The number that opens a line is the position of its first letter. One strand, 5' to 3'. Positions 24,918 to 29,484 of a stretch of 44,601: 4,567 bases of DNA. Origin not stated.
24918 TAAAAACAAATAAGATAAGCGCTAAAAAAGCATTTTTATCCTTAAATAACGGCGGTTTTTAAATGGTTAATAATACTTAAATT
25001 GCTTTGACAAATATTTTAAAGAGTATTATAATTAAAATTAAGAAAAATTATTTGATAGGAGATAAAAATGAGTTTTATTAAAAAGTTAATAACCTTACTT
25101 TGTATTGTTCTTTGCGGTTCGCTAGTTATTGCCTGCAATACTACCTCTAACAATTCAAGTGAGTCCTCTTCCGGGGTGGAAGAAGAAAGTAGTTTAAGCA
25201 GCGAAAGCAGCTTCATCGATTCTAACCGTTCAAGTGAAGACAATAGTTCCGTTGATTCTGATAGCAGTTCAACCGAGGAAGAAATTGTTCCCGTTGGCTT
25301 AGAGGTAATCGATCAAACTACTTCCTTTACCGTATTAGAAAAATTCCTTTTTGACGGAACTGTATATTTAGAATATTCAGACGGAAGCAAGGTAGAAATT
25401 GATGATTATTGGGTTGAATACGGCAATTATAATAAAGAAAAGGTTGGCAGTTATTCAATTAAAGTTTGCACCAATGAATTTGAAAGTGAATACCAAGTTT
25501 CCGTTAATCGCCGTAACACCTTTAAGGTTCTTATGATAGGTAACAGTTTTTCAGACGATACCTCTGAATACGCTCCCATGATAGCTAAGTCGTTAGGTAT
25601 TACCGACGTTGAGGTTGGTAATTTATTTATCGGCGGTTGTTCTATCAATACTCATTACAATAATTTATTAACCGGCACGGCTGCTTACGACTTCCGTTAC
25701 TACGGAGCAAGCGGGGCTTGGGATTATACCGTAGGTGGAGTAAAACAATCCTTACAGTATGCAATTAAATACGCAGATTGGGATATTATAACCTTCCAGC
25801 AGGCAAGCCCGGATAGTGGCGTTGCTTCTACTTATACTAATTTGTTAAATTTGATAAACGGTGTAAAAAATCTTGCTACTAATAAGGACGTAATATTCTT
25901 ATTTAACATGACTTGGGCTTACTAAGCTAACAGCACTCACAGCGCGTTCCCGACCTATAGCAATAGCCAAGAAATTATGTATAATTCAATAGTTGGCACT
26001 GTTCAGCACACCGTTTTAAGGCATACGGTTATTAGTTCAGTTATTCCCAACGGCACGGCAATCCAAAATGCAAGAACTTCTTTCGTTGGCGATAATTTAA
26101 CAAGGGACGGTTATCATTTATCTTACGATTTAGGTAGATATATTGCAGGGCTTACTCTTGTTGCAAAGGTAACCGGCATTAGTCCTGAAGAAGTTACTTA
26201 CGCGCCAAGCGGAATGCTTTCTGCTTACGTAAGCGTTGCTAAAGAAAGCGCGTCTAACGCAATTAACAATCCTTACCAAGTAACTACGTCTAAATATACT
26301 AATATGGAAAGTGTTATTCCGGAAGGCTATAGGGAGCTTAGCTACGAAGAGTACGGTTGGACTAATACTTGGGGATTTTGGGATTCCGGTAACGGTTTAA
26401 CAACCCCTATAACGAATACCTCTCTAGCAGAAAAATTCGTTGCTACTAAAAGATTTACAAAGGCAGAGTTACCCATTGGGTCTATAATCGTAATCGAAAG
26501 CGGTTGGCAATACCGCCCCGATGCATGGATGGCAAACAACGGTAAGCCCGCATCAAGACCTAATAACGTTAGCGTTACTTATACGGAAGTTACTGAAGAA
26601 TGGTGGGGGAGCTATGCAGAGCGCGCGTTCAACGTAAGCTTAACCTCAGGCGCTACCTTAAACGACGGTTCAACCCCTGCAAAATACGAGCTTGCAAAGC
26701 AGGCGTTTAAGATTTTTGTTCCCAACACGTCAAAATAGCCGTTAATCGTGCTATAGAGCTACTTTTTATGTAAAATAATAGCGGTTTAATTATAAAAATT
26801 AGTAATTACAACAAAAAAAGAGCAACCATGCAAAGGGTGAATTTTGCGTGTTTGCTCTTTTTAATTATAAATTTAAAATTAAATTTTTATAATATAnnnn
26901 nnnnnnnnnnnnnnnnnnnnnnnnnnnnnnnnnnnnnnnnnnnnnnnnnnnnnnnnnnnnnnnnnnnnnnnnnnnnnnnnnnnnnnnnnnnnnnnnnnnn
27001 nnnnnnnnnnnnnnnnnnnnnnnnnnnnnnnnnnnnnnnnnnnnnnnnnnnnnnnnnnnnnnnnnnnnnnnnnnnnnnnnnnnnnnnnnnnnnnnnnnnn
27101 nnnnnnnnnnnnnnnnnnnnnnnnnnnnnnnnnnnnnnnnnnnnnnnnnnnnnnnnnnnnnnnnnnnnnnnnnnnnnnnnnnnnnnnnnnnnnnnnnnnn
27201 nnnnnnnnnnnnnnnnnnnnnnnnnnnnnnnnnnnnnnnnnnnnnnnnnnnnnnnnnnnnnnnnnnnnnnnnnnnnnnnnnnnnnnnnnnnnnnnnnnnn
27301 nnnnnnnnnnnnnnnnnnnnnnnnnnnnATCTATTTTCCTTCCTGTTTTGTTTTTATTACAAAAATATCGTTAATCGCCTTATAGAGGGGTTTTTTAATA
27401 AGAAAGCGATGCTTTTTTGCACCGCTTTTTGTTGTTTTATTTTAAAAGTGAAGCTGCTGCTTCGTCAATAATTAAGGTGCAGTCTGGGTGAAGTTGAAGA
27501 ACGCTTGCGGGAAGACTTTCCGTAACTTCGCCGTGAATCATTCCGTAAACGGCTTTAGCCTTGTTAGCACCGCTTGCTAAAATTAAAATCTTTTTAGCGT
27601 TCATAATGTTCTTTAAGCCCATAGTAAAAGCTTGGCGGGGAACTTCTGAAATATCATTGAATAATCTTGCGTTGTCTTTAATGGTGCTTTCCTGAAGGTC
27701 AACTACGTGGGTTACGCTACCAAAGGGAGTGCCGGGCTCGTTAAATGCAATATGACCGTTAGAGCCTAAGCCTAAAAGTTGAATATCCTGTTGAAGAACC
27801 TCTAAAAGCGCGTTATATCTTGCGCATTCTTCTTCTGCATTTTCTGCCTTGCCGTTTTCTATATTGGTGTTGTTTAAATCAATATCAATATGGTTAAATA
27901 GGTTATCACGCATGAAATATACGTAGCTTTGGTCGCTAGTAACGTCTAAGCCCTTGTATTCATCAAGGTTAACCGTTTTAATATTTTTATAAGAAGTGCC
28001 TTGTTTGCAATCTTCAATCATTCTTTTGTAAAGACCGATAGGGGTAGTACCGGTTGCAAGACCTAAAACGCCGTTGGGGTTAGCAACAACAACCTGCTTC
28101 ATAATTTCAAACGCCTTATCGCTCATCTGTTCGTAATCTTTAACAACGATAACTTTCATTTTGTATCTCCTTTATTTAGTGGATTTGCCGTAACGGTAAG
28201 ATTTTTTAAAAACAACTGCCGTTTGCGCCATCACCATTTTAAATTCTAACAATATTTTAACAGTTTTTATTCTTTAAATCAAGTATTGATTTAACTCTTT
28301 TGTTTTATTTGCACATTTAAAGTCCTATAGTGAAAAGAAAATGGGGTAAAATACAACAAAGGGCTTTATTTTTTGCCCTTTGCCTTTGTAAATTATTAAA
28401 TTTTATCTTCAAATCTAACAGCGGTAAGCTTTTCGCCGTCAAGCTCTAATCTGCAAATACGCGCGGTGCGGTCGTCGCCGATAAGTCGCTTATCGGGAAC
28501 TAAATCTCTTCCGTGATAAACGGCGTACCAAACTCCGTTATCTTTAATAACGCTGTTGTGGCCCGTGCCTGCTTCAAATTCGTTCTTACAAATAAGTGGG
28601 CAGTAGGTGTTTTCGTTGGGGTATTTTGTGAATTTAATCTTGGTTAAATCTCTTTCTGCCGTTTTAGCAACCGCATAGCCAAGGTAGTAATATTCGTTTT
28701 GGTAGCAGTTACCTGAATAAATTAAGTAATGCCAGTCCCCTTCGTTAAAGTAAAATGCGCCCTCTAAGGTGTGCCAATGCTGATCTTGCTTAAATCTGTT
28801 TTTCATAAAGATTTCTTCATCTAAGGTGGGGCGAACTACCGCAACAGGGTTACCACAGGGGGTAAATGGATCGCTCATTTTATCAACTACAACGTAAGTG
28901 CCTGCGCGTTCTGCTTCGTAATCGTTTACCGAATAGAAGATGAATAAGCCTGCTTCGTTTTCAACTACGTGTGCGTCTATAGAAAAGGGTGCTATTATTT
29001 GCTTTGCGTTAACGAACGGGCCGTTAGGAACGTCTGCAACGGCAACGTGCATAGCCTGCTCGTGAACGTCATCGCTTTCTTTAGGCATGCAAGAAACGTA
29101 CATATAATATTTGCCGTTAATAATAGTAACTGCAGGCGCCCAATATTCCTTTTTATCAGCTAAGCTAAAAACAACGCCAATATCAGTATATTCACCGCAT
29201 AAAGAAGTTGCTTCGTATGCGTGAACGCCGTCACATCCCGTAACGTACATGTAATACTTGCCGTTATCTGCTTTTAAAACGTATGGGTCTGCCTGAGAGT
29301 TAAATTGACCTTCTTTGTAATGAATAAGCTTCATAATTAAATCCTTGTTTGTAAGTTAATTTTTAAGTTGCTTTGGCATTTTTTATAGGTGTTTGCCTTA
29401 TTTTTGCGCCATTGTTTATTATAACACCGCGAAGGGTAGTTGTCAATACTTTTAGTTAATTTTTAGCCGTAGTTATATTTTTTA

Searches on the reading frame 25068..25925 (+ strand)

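Call 75: search_protein_families(library=pfam, proteins=[window:25068-25925:+], max_evalue=0.00001)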
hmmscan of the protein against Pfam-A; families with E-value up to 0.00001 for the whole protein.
window:25068-25925:+ (285 aa): 1 family
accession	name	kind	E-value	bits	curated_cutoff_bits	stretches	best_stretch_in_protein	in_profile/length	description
PF16227.11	DUF4886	-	6.5e-33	114.2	26.7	1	153-285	1-130/242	Domain of unknown function (DUF4886)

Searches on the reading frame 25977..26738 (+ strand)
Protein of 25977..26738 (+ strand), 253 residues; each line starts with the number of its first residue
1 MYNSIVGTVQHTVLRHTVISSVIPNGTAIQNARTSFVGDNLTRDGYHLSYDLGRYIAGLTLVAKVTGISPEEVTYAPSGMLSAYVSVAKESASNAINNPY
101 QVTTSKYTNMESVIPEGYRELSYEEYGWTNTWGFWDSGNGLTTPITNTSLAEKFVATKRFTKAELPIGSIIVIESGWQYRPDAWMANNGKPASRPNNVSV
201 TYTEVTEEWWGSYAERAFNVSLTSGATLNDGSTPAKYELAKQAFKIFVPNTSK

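Call 75: search_protein_families(library=pfam, proteins=[window:25977-26738:+], max_evalue=0.00001)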
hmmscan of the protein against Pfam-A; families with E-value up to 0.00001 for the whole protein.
window:25977-26738:+ (253 aa): 1 family
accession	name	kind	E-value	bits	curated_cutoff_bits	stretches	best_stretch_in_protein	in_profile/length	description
PF16227.11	DUF4886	-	1.2e-27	96.9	26.7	1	1-95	149-242/242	Domain of unknown function (DUF4886)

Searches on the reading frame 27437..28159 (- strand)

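Call 7: search_protein_families(library=pfam, proteins=[window:27437-28159:-])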
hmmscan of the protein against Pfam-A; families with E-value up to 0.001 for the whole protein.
window:27437-28159:- (240 aa): 1 family
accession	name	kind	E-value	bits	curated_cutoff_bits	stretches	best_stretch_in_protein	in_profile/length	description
PF01182.26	Glucosamine_iso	-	5.1e-18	66.2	27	1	11-222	9-217/225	Glucosamine-6-phosphate isomerases/6-phosphogluconolactonase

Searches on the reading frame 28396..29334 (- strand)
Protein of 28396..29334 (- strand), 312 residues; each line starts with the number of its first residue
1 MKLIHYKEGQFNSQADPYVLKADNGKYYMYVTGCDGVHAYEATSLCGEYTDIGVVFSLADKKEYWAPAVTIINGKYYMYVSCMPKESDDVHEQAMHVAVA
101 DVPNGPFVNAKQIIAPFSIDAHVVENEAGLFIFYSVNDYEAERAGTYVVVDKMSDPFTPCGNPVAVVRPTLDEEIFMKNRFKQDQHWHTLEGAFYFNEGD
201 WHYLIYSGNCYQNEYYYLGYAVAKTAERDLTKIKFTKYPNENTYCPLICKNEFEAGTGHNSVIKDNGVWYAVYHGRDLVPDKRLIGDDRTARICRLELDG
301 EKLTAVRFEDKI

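Call 7: search_protein_families(library=pfam, proteins=[window:28396-29334:-])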
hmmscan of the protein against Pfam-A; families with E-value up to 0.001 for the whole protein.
window:28396-29334:- (312 aa): 1 family
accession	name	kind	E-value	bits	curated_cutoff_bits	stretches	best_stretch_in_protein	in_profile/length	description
PF04616.20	Glyco_hydro_43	-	6.6e-29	101.6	32.2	1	13-298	9-282/288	Glycosyl hydrolases family 43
